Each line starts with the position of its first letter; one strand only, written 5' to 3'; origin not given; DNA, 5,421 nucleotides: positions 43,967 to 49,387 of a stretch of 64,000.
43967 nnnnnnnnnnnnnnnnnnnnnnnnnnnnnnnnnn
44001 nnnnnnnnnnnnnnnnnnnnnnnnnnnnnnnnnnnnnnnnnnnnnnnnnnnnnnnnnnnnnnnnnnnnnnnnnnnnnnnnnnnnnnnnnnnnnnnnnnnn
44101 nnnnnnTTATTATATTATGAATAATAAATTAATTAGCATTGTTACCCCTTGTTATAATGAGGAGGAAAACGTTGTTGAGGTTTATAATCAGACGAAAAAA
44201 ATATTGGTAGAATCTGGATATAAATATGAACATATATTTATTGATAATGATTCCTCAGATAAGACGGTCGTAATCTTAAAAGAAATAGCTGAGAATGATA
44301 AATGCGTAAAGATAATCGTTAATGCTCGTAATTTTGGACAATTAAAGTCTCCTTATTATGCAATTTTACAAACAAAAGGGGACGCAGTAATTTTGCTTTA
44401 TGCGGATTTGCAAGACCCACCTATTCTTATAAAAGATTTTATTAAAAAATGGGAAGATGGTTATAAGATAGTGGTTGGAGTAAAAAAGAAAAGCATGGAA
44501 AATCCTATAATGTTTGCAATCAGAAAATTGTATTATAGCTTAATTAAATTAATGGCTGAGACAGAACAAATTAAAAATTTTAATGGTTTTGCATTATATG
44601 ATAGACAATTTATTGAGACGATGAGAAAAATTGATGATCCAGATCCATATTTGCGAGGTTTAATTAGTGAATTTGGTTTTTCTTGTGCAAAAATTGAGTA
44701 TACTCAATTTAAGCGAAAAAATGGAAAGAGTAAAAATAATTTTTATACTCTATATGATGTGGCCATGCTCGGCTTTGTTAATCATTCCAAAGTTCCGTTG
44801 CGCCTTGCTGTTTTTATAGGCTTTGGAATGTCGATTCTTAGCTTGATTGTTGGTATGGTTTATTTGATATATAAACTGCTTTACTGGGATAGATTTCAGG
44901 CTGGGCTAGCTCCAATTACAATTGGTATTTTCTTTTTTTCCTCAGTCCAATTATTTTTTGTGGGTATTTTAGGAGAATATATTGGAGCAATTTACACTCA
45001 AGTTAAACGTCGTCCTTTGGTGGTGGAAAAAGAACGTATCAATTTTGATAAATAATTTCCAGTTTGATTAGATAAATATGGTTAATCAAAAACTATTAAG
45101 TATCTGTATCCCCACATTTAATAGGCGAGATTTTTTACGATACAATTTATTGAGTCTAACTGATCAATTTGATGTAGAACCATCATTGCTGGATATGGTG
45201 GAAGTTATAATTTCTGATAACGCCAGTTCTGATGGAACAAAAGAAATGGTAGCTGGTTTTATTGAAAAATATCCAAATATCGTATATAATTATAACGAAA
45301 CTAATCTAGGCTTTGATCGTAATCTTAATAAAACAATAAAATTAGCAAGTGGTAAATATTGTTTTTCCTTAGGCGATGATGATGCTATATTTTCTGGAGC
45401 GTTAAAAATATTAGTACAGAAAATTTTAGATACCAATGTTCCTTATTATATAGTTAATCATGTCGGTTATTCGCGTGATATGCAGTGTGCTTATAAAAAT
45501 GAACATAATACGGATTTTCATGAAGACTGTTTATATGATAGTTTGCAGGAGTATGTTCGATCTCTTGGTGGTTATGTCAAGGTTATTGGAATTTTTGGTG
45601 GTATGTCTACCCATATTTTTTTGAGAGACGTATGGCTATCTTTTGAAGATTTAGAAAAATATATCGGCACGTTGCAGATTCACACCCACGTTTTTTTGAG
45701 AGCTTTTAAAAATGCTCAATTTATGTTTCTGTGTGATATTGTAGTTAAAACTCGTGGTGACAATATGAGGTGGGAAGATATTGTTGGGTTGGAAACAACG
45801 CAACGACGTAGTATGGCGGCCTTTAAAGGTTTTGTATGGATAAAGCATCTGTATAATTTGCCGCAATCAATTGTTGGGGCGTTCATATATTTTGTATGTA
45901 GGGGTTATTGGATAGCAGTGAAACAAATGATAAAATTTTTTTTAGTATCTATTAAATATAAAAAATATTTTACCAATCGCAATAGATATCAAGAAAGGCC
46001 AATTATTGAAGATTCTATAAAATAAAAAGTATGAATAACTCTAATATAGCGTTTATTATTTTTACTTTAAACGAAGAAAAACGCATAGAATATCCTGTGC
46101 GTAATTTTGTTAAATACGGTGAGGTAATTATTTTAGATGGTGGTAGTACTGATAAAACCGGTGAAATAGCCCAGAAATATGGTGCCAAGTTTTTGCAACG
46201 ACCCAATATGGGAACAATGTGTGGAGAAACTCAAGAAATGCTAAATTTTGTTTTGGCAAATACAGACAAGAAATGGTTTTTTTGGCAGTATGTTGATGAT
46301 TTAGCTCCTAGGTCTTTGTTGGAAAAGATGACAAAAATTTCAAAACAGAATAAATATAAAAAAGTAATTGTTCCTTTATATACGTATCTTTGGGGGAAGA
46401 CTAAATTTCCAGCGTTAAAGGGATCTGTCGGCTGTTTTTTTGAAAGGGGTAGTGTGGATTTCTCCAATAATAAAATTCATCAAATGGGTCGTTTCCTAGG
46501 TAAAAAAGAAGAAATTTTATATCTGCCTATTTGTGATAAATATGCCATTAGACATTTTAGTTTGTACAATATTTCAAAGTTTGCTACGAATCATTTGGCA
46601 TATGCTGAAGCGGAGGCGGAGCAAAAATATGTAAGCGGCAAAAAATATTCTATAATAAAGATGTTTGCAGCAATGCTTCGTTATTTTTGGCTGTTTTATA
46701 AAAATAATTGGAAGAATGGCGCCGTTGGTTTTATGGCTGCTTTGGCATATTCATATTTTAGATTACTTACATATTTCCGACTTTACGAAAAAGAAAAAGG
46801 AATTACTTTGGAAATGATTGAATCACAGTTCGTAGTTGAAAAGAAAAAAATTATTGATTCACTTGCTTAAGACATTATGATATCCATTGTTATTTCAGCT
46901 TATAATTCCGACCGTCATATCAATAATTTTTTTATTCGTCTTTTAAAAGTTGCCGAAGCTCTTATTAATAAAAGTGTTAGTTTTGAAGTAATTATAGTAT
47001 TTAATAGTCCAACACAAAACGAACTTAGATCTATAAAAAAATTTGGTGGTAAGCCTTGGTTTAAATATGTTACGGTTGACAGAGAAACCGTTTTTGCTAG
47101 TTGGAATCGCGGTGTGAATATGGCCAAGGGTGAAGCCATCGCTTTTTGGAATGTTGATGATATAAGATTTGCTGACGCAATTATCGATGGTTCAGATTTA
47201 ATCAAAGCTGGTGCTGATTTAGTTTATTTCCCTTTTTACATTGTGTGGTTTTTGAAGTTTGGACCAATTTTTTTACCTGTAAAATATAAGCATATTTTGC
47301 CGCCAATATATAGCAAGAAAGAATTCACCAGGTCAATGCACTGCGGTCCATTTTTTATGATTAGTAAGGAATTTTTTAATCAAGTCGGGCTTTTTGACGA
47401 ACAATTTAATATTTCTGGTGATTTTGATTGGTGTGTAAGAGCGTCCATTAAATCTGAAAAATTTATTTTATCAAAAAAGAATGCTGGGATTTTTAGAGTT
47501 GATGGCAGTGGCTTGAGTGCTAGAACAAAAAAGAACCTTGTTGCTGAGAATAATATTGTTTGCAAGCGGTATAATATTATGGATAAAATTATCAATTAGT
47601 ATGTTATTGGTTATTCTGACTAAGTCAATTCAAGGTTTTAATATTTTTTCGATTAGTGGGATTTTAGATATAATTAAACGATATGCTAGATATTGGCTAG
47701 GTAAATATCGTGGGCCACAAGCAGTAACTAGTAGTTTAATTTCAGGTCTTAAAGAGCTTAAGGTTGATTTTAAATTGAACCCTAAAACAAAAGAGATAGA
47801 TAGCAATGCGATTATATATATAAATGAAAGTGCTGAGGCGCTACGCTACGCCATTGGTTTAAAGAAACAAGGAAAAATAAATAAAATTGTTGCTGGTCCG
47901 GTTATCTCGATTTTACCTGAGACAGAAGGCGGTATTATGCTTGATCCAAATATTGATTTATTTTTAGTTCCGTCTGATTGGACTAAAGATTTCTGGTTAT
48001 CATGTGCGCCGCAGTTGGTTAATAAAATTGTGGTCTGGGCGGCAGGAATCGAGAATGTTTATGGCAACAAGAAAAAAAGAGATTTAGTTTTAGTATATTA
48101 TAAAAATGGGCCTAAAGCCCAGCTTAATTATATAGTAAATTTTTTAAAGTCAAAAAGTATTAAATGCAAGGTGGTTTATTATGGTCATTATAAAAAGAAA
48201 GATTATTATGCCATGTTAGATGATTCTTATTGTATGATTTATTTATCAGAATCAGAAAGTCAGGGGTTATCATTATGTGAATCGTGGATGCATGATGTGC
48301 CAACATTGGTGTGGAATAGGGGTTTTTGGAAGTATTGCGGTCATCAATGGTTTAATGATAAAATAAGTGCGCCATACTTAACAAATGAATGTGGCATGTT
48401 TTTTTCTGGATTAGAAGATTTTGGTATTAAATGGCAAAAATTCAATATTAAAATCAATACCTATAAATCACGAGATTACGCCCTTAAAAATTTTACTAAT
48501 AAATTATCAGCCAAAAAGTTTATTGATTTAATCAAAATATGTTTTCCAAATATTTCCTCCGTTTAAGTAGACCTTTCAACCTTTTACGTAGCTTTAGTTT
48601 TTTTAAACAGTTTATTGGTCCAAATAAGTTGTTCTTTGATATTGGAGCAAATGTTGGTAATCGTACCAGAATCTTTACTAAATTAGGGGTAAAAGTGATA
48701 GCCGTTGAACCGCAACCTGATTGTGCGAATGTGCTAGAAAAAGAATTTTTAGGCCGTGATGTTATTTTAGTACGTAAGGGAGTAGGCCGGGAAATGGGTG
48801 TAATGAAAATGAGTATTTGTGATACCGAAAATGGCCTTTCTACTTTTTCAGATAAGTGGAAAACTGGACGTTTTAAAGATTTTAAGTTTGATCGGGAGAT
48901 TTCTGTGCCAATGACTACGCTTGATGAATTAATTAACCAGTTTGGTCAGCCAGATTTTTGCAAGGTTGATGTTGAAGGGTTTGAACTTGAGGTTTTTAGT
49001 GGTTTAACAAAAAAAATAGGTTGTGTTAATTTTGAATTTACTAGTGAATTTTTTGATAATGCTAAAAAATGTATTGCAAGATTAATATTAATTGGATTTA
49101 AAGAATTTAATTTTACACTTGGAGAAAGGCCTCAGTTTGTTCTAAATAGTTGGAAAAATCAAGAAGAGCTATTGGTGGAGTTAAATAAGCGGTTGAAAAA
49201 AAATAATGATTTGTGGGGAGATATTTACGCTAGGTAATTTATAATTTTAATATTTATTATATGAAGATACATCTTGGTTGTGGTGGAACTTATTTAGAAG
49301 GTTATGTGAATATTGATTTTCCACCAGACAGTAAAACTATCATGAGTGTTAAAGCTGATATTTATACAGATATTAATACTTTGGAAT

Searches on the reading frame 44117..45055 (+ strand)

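Call 12: search_protein_families(library=pfam, proteins=[window:44117-45055:+], max_evalue=0.00001)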
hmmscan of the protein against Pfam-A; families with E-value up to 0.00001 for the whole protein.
window:44117-45055:+ (312 aa): 1 family
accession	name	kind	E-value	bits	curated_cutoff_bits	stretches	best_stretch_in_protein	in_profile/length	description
PF00535.33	Glycos_transf_2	-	1.3e-23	84.2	23.3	1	7-167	1-165/168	Glycosyl transferase family 2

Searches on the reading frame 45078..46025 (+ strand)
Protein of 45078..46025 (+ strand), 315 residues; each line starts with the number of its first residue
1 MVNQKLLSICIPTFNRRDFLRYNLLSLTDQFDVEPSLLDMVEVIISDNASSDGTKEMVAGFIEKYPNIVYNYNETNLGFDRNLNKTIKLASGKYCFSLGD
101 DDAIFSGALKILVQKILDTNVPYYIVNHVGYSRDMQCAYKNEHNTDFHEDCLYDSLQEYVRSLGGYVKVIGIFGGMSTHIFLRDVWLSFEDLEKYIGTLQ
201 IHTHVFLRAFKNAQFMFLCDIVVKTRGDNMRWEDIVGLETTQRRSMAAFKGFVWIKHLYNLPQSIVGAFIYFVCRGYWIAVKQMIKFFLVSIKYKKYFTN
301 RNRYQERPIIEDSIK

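Call 12: search_protein_families(library=pfam, proteins=[window:45078-46025:+], max_evalue=0.00001)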
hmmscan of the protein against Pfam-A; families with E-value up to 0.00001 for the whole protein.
window:45078-46025:+ (315 aa): 1 family
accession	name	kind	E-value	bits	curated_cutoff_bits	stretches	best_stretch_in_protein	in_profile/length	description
PF00535.33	Glycos_transf_2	-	2.2e-22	80.2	23.3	1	8-135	1-122/168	Glycosyl transferase family 2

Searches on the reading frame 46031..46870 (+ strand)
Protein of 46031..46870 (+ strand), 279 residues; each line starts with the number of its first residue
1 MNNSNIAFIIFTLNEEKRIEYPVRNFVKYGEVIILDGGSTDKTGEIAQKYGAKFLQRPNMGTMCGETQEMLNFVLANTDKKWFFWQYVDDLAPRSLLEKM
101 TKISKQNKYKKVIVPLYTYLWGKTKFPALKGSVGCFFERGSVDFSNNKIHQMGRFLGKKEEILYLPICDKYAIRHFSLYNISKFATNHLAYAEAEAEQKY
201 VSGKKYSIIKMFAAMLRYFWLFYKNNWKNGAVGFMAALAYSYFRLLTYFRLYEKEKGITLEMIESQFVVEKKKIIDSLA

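Call 12: search_protein_families(library=pfam, proteins=[window:46031-46870:+], max_evalue=0.00001)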
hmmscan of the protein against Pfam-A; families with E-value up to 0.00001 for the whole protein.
window:46031-46870:+ (279 aa): 1 family
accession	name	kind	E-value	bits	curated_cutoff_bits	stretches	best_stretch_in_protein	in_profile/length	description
PF00535.33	Glycos_transf_2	-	3.2e-09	37.4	23.3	1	8-148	2-150/168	Glycosyl transferase family 2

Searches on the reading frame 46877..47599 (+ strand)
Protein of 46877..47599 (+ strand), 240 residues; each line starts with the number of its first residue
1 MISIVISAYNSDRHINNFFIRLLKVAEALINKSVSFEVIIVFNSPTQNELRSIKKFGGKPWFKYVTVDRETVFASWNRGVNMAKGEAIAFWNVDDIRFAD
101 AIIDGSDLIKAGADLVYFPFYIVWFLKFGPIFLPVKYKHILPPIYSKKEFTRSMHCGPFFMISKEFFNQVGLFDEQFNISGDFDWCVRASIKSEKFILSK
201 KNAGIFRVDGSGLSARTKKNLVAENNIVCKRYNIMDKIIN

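Call 12: search_protein_families(library=pfam, proteins=[window:46877-47599:+], max_evalue=0.00001)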
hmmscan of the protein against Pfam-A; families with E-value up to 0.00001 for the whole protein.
window:46877-47599:+ (240 aa): 2 families
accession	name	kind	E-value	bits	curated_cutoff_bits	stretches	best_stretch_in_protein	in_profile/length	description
PF00535.33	Glycos_transf_2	-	1.7e-08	35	23.3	1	3-170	1-167/168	Glycosyl transferase family 2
PF10111.15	Glyco_tranf_2_2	-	1.9e-06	28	27.3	0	4-102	2-99/276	Glycosyltransferase like family 2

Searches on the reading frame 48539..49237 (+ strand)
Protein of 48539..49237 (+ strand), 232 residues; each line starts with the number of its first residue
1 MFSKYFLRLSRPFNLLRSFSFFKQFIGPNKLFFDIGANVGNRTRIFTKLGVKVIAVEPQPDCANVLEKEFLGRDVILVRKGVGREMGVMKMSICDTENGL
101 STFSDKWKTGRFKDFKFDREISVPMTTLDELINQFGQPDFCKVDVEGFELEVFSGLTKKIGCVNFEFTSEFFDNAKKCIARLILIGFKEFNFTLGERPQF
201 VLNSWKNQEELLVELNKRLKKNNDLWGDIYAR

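Call 12: search_protein_families(library=pfam, proteins=[window:48539-49237:+], max_evalue=0.00001)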
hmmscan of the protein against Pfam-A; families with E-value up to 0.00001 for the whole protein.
window:48539-49237:+ (232 aa): 1 family
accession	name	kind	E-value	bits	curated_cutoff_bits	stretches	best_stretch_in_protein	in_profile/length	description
PF05050.19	Methyltransf_21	-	3.2e-15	57.1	22.7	1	34-160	1-136/173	Methyltransferase FkbM domain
